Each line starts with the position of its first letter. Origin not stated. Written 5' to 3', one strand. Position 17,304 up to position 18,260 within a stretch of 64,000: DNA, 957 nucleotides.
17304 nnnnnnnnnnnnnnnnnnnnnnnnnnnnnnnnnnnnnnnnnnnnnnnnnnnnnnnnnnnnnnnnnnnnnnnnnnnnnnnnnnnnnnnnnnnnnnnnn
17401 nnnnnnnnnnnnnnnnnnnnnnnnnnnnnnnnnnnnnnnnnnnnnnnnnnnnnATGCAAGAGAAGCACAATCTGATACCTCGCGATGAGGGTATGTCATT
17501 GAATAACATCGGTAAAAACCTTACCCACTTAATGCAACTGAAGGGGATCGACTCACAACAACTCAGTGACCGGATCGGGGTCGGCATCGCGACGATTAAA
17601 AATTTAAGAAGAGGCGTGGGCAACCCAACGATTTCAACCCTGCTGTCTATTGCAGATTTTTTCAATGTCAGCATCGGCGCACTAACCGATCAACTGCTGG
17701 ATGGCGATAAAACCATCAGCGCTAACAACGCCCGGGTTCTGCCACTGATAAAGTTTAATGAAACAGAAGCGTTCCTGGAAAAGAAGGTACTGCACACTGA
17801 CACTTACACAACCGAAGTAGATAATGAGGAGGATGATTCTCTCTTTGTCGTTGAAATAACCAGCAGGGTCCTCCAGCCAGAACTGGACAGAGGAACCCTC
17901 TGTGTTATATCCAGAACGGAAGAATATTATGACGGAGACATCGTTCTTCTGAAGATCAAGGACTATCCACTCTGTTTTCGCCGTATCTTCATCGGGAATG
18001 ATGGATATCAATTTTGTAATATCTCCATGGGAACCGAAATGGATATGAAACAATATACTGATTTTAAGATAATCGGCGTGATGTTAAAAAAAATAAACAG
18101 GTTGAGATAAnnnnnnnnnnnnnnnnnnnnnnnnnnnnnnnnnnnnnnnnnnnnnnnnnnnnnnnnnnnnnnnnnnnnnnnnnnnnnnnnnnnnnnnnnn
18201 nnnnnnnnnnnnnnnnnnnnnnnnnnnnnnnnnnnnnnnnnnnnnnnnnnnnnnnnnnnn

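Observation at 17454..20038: Candidate module A: CI/LexA-like repressor + unknown protein convergent with a CpdA-like phosphodiesterase-YhhQ-family transporter operon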

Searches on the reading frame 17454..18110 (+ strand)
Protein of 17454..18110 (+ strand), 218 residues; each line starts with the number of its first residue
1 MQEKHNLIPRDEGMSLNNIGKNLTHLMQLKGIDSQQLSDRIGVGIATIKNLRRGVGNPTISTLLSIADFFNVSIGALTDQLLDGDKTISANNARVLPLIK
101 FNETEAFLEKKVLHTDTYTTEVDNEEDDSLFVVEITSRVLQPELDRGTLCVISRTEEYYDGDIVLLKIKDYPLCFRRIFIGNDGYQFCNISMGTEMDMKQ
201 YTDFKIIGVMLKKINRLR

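Call 3: search_protein_families(library=pfam, proteins=[window:17454-18110:+], max_evalue=0.01)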
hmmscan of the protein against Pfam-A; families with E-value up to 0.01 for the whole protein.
window:17454-18110:+ (218 aa): 4 families
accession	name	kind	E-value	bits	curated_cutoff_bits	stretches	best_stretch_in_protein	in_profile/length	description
PF01381.28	HTH_3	-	7.2e-09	36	23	1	27-75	5-53/55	Helix-turn-helix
PF13443.12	HTH_26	-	3.6e-08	34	22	1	22-75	1-55/63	Cro/C1-type HTH DNA-binding domain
PF00717.28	Peptidase_S24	-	9.3e-07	29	23.3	1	123-210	29-115/116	Peptidase S24-like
PF12844.13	HTH_19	-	0.0005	20.4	30.2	1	30-77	11-58/64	Helix-turn-helix domain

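Call 4: search_protein_families(library=ncbifam, proteins=[window:17454-18110:+], max_evalue=0.01)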
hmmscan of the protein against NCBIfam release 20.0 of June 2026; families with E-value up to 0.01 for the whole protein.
window:17454-18110:+ (218 aa): 7 families
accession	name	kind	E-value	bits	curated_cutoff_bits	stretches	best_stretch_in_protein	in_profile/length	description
NF041951.1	phage_RstR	subfamily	3.9e-07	30.3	80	1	19-80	3-64/108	RstR family transcriptional repressor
NF010465.0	PRK13890.1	equivalog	4.3e-05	23.6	96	1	22-80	9-67/121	conjugal transfer protein TrbA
NF006015.0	PRK08154.1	subfamily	5.4e-05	22.5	204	1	12-121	24-129/314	anaerobic benzoate catabolism transcriptional regulator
NF048000.1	ECH1013_TF_S24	equivalog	0.0019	18.1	300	1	22-106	6-88/204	ECH_1013 family putative transcriptional regulator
TIGR03070.1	couple_hipB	subfamily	0.0021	18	71.65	1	30-72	14-56/58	type II toxin-antitoxin system Y4mF family antitoxin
NF052239.1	antitox_spr1629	equivalog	0.0028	16.8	335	1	19-78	3-62/377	spr1629 family repressor/antitoxin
NF047948.1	male_kill_WMK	equivalog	0.0035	16.8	300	1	21-145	8-135/300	WO male-killing family protein Wmk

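Call 6: search_protein_families(library=padloc, proteins=[window:17454-18110:+], max_evalue=0.01)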
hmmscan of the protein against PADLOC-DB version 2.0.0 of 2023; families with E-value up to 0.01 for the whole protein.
window:17454-18110:+ (218 aa): 6 families
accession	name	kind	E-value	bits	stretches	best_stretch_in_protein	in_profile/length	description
PDLC04775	PDC-M69A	-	1.5e-05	23.4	1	16-88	5-73/113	-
PDLC02926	HTH_VI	-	0.00012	20.3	1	18-77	1-60/92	-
PDLC03945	RmrA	-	0.00021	18.6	1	19-78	3-62/394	-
PDLC04762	PDC-M64C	-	0.00079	17.5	1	21-77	30-86/97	-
PDLC03954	RmrA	-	0.0043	14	1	20-77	12-69/380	-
PDLC04142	capH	-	0.0059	15.7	1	16-89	4-73/103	capH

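Call 25: search_dna_similar(query=window:17454-18110:+, collection=plasmids, mode=protein, max_rows=60, max_evalue=0.001)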
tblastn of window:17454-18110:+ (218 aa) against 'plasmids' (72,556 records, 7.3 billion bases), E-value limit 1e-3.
Records with a match: 71; places in all: 71; records where one place covers at least 80% of the query: 51.
Best place of each record, by identity: <60% 71.
By first word of the organism name: Ralstonia 43; Enterococcus 4; Serratia 3; Arsenophonus 3; Legionella 3; Bacillus 3; Staphylococcus 3; Clostridium 2; Spartinivicinus 1; Lacticaseibacillus 1; and 5 more.
By predicted mobility (MOB-suite, as given by PLSDB): mobilizable 41; non-mobilizable 20; conjugative 10.
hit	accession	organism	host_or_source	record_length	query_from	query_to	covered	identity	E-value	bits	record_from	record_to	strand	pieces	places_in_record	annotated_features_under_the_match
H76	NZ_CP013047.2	Serratia marcescens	Zea mays,cell culture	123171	1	218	100%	54.1%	1e-70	240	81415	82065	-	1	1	helix-turn-helix domain-containing protein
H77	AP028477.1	Serratia marcescens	Homo sapiens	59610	1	218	100%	53.7%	7e-70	238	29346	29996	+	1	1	hypothetical protein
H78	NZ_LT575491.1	Serratia marcescens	Bursaphelenchus xylophilus,Cuticle of ...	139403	1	218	100%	53.2%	4e-70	238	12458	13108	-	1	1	helix-turn-helix domain-containing protein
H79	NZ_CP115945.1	Ralstonia syzygii R24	Syzygium aromaticum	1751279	2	214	98%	41.0%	2e-42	159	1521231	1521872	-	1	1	none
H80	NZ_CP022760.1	Ralstonia solanacearum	Solanum tuberosum,single cell,Potato ...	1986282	2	214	98%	41.0%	2e-42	159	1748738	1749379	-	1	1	none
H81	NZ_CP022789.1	Ralstonia solanacearum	Solanum tuberosum,single cell,Potato ...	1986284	2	214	98%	41.0%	2e-42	159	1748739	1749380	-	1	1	none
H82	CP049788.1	Ralstonia solanacearum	whole organism,isolated from the ...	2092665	4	214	97%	40.5%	4e-42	158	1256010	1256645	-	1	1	helix-turn-helix domain-containing protein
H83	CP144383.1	Ralstonia solanacearum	tobacco,whole organism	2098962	4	214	97%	40.5%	4e-42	158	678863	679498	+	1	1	LexA family transcriptional regulator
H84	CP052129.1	Ralstonia solanacearum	tomato,cell culture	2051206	4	214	97%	40.5%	5e-42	158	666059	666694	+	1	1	helix-turn-helix domain-containing protein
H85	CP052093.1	Ralstonia solanacearum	tomato,cell culture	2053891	4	214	97%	40.5%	5e-42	158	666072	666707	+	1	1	none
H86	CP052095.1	Ralstonia solanacearum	tomato,cell culture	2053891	4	214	97%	40.5%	5e-42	158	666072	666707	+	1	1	none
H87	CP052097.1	Ralstonia solanacearum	tomato,cell culture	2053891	4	214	97%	40.5%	5e-42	158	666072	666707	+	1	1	none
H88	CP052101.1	Ralstonia solanacearum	tomato,cell culture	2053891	4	214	97%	40.5%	5e-42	158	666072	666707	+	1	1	none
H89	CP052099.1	Ralstonia solanacearum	tomato,cell culture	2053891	4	214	97%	40.5%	5e-42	158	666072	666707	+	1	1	helix-turn-helix domain-containing protein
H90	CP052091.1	Ralstonia solanacearum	tomato,cell culture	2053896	4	214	97%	40.5%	5e-42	158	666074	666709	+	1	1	helix-turn-helix domain-containing protein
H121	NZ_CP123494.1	Arsenophonus nasoniae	Ixodiphagus hookeri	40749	1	214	98%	36.9%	2e-37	144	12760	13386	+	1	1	helix-turn-helix domain-containing protein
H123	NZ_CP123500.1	Arsenophonus sp. aPb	Lysandra bellargus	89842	14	214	92%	37.2%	9e-36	140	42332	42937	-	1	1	helix-turn-helix domain-containing protein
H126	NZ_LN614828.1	Legionella fallonii LLAP-10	-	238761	19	218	92%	27.9%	4e-12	72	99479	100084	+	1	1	LexA family transcriptional regulator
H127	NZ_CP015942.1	Legionella pneumophila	Isolate,clinical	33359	23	212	87%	28.2%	8e-6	53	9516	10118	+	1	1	S24 family peptidase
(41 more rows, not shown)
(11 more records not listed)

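Call 27: get_annotated_region(hit=H83, flank=7000)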
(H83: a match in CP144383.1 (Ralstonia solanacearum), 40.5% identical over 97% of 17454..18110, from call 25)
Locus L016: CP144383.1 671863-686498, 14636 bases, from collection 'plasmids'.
description: Ralstonia solanacearum strain gd-2 plasmid pRSgd, complete sequence
organism: Ralstonia solanacearum (NCBI taxid 305)
taxonomy: Bacteria; Pseudomonadota; Betaproteobacteria; Burkholderiales; Burkholderiaceae; Ralstonia; Ralstonia solanacearum
host: -; source: tobacco,whole organism; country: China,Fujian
typing (MOB-suite, as given by PLSDB): non-mobilizable
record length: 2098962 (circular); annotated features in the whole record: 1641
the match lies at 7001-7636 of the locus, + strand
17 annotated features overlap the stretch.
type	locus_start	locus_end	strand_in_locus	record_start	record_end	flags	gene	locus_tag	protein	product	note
CDS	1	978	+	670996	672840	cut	-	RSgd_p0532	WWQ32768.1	hypothetical protein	-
CDS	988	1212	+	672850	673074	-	-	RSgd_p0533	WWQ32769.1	hypothetical protein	-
CDS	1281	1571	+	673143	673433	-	-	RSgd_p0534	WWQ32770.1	DUF6127 family protein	-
CDS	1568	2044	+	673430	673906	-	-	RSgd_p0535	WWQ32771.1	hypothetical protein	-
CDS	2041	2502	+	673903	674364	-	-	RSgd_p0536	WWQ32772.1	lysozyme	-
CDS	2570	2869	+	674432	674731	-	-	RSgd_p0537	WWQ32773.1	hypothetical protein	-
CDS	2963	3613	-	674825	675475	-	-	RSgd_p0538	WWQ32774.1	hypothetical protein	-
CDS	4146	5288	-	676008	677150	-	-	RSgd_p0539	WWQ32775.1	ABC transporter substrate-binding protein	-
CDS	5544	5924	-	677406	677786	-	-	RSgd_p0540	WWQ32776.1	hypothetical protein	-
CDS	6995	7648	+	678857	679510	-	-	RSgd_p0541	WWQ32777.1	LexA family transcriptional regulator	-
CDS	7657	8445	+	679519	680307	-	yhhQ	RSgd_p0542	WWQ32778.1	queuosine precursor transporter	-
CDS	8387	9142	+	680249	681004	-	cpdA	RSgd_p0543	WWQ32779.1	metallophosphoesterase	-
CDS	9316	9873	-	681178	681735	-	-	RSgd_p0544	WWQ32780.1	hypothetical protein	-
CDS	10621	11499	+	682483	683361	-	-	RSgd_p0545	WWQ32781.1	DUF4124 domain-containing protein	-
CDS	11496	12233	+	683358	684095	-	-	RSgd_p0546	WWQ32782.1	ankyrin repeat domain-containing protein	-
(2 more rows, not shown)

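Call 28: get_annotated_region(hit=H126, flank=7000)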
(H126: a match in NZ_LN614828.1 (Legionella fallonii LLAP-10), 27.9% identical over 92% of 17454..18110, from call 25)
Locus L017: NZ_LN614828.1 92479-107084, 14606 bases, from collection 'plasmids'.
description: Legionella fallonii LLAP-10 plasmid II, complete sequence
organism: Legionella fallonii LLAP-10 (NCBI taxid 1212491)
taxonomy: Bacteria; Pseudomonadota; Gammaproteobacteria; Legionellales; Legionellaceae; Legionella; Legionella fallonii; Legionella fallonii LLAP-10
host: -; source: -; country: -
typing (MOB-suite, as given by PLSDB): conjugative; relaxase MOBF; mating-pair formation MPF_F
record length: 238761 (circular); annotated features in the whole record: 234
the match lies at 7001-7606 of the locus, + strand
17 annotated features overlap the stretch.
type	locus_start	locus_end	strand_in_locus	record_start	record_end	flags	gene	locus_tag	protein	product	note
CDS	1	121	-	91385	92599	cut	-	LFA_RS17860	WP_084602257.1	LegC2/C7 family Dot/Icm T4SS effector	GO:0030255 - protein secretion by the type IV secretion system [Evidence IEA]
CDS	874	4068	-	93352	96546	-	-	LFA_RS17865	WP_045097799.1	plasmid replication protein, CyRepA1 family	-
CDS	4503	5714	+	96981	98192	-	-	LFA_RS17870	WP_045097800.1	AAA family ATPase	-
CDS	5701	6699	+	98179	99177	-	-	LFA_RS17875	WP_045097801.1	ParB/RepB/Spo0J family partition protein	GO:0007059 - chromosome segregation [Evidence IEA]; GO:0000910 - cytokinesis [Evidence IEA]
CDS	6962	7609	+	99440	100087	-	-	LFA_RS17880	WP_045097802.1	LexA family transcriptional regulator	-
CDS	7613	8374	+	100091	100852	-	-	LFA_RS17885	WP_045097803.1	VUT family protein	-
CDS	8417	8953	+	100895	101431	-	-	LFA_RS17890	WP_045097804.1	hypothetical protein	-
CDS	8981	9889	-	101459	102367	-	-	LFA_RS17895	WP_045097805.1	Rossmann-like and DUF2520 domain-containing protein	-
CDS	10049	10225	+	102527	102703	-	-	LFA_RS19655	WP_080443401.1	carbon storage regulator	-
CDS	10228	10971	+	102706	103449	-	-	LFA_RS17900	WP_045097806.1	complement resistance protein TraT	-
CDS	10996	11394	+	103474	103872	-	-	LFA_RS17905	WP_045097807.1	hypothetical protein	-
CDS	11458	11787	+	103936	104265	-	-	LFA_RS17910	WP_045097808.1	hypothetical protein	-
CDS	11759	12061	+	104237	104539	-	-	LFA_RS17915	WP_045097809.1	hypothetical protein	-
CDS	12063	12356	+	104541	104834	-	traL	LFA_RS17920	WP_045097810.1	type IV conjugative transfer system protein TraL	-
CDS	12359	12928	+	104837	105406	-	traE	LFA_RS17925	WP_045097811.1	type IV conjugative transfer system protein TraE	-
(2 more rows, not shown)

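Call 29: get_annotated_region(hit=H127, flank=6000)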
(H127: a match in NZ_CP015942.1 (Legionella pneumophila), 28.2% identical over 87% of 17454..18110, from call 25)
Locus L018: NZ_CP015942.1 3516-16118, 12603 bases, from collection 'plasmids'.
description: Legionella pneumophila strain C9_S plasmid unnamed1, complete sequence
organism: Legionella pneumophila (NCBI taxid 446)
taxonomy: Bacteria; Pseudomonadota; Gammaproteobacteria; Legionellales; Legionellaceae; Legionella; Legionella pneumophila
host: -; source: Isolate,clinical; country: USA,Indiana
typing (MOB-suite, as given by PLSDB): conjugative; relaxase MOBQ; mating-pair formation MPF_F
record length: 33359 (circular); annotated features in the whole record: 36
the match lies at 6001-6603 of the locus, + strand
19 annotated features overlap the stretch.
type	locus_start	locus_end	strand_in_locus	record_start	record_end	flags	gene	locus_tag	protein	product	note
CDS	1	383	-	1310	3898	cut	traC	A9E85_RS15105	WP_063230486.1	type IV secretion system protein TraC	-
CDS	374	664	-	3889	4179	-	-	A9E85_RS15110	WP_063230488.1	TraV family lipoprotein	-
CDS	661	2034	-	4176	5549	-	-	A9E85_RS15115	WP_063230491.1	TrbI/VirB10 family protein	-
CDS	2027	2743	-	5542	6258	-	traK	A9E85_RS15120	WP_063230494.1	type-F conjugative transfer system secretin TraK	-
CDS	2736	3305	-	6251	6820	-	traE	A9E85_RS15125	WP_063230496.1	type IV conjugative transfer system protein TraE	-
CDS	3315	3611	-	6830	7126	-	traL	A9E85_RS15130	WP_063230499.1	type IV conjugative transfer system protein TraL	-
CDS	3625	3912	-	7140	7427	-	-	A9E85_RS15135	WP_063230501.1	hypothetical protein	-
CDS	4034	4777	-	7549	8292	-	-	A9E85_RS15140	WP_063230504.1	complement resistance protein TraT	-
CDS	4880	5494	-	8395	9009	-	traT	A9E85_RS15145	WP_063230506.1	complement resistance protein TraT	-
CDS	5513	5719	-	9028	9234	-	-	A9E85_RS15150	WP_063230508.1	TraY domain-containing protein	-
CDS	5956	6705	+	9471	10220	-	-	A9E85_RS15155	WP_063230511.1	S24 family peptidase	-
CDS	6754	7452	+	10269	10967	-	-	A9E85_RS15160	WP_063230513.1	class I SAM-dependent methyltransferase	-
CDS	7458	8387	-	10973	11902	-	-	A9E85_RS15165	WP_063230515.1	queuosine precursor transporter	GO:1990397 - queuosine salvage [Evidence IEA]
CDS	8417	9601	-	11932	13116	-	-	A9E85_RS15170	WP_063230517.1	hypothetical protein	-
CDS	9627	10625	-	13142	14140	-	-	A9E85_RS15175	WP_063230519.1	AAA family ATPase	-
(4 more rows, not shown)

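Call 82: search_solved_structures(query=window:17454-18110:+, max_evalue=0.01, show_alignments=1)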
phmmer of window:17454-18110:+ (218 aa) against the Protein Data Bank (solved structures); distinct sequences matched with E-value up to 0.01: 4.
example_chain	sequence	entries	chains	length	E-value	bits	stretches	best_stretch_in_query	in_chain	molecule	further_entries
9sf2_A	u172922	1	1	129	1.9e-05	27.8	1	17-75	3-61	Transcriptional regulator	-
7t8i_A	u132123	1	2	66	0.0014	21.7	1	18-76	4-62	Phage element (ICEBs1)transcriptional regulator (Xre family)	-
8ezt_A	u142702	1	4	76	0.0055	19.8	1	17-75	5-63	HipB(Lp)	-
3op9_A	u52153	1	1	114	0.0073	19.3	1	18-87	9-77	Pli0006 protein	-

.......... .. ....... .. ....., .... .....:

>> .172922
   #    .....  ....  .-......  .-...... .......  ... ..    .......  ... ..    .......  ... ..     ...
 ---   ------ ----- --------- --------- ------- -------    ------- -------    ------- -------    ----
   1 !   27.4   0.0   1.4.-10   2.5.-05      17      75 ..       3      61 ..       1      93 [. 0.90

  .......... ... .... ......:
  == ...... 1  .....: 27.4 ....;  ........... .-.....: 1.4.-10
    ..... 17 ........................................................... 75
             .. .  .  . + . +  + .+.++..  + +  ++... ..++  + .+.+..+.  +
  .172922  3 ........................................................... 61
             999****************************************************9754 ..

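Call 88: search_protein_families(library=pfam, proteins=[L018:8417-9601:-, L018:9627-10625:-], max_evalue=0.01)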
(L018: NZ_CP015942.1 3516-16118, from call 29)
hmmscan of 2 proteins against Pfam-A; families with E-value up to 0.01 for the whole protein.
L018:8417-9601:- (394 aa): 0 families

L018:9627-10625:- (332 aa): 8 families
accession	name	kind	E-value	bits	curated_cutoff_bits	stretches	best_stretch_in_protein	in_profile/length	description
PF13614.12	AAA_31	-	1e-34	120.4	27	1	57-230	2-176/177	AAA domain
PF01656.29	CbiA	-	8.8e-10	39.1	25.4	1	63-279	5-123/125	CobQ/CobB/MinD/ParA nucleotide binding domain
PF06564.18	CBP_BcsQ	-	1.7e-09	38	21.3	1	58-295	3-227/234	Cellulose biosynthesis protein BcsQ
PF09140.17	MipZ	-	1.2e-05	25.2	20.7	0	162-206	90-134/262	ATPase MipZ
PF02374.21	ArsA_ATPase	-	5.3e-05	23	24.3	1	65-115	9-59/305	Anion-transporting ATPase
PF10609.15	ParA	-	0.0022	17.9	27.1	1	64-208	11-150/246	NUBPL iron-transfer P-loop NTPase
PF12728.13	HTH_17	-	0.0029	18.3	27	1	7-41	4-38/51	Helix-turn-helix domain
PF00126.33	HTH_1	-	0.0031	17.9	26.6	0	7-33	16-42/60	Bacterial regulatory helix-turn-helix protein, lysR family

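Call 99: search_protein_families(library=ncbifam, proteins=[L017:8981-9889:-, L018:6754-7452:+, L017:7613-8374:+], max_evalue=0.001)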
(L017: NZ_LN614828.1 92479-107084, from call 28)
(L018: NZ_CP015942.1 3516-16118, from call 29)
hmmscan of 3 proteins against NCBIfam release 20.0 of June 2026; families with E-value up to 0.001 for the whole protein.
L017:8981-9889:- (302 aa): 1 family
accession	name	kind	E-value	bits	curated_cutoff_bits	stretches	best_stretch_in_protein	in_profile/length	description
TIGR00112.1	proC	equivalog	0.00042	20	196.75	1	5-225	1-218/263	pyrroline-5-carboxylate reductase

L018:6754-7452:+ (232 aa): 32 families (the best 25 are shown)
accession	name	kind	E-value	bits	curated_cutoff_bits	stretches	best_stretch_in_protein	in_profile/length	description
NF045667.1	MTase_DVU1556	equivalog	4.1e-15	55.8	155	1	36-135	20-118/213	DVU_1556 family methyltransferase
NF041536.1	ArsM_DUF2284_UU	exception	2.7e-13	49.1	575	1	33-136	71-180/459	arsenite methyltransferase/DUF2284 domain selenoprotein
NF043040.1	corrin_prot_MT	hypoth_equivalog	1.1e-12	47.9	180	1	31-135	33-146/216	corrinoid protein-associated methyltransferase CpaM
TIGR02072.1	BioC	equivalog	1.9e-12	47.5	184.95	1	34-162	28-159/244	malonyl-ACP O-methyltransferase BioC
NF041537.1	ArsM_AhpD_UU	exception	1.3e-11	44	510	1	37-135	75-179/345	arsenite methyltransferase/AhpD domain selenoprotein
TIGR01934.1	MenG_MenH_UbiE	subfamily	2.7e-11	43.2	158.35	1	37-136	38-141/223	ubiquinone/menaquinone biosynthesis methyltransferase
NF008823.0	PRK11873.1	subfamily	1.6e-10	41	263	1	30-134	69-179/272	arsenite methyltransferase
NF007610.0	PRK10258.1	equivalog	9.5e-10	38.2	342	1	40-168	44-173/251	malonyl-ACP O-methyltransferase BioC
NF047649.1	MTase_UXPK_star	exception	1.2e-09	37.7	460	1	37-135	76-180/283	methyltransferase/UXPK-star double selenoprotein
NF045649.1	2X_seleno_MduS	exception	5.5e-09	35.4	380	1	41-135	44-146/338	methyltransferase domain-containing selenoprotein MduS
NF001241.0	PRK00216.1-2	equivalog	8.9e-09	35.3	327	1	36-135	49-146/231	demethylmenaquinone methyltransferase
NF001244.0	PRK00216.1-5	equivalog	1.5e-08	34.2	216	1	36-135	46-152/236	bifunctional demethylmenaquinone methyltransferase/2-methoxy-6-polyprenyl-1,4-benzoquinol methylase UbiE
NF008992.0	PRK12335.1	equivalog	1.9e-07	30.5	303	1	13-138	101-225/289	SAM-dependent methyltransferase TehB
NF040539.1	AST_met_ArsM_2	exception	2e-07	31.1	240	1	25-135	44-162/262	putative arsinothricin biosynthesis methyltransferase ArsM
NF001243.0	PRK00216.1-4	equivalog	2.3e-07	30.4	235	1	36-137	45-152/237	demethylmenaquinone methyltransferase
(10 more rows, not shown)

L017:7613-8374:+ (253 aa): 1 family
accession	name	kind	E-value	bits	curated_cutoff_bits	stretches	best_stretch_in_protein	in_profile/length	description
TIGR00697.1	TIGR00697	equivalog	1.5e-12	47.8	50.95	1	30-215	8-195/201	queuosine precursor transporter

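Call 101: get_annotated_region(hit=H121, flank=6000)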
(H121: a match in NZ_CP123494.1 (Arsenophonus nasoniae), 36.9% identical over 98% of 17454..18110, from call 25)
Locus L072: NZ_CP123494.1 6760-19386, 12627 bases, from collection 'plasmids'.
description: Arsenophonus nasoniae strain aIh plasmid paIh4, complete sequence
organism: Arsenophonus nasoniae (NCBI taxid 638)
taxonomy: Bacteria; Pseudomonadota; Gammaproteobacteria; Enterobacterales; Morganellaceae; Arsenophonus; Arsenophonus nasoniae
host: -; source: Ixodiphagus hookeri; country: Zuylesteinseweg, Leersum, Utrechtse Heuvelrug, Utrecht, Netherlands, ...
typing (MOB-suite, as given by PLSDB): non-mobilizable
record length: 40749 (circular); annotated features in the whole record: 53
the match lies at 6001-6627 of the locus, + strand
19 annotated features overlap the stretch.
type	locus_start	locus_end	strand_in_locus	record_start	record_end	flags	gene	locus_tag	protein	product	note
CDS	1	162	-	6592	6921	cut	-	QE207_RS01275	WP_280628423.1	hypothetical protein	-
CDS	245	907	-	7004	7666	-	-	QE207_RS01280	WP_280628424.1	type IV secretion system protein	-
CDS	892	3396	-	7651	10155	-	-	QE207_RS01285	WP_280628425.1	conjugal transfer protein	-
CDS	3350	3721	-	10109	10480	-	-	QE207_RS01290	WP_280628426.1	VirB3 family type IV secretion system protein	-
CDS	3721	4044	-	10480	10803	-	-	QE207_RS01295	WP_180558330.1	hypothetical protein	-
CDS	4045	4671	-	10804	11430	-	-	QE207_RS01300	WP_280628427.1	lytic transglycosylase domain-containing protein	-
CDS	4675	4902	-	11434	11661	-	-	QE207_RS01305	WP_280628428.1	hypothetical protein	-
CDS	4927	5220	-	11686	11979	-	-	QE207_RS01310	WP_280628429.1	hypothetical protein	-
CDS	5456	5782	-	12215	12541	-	-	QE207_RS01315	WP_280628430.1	hypothetical protein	-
CDS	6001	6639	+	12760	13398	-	-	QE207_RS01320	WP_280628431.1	helix-turn-helix domain-containing protein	-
CDS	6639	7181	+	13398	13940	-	-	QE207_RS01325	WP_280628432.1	hypothetical protein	-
CDS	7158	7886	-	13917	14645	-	-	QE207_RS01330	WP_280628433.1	metallophosphoesterase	-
CDS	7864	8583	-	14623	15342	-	-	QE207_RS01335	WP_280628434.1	VUT family protein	-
CDS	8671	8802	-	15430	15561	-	-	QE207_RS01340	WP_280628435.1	hypothetical protein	-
CDS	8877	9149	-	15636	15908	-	-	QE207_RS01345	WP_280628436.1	hypothetical protein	-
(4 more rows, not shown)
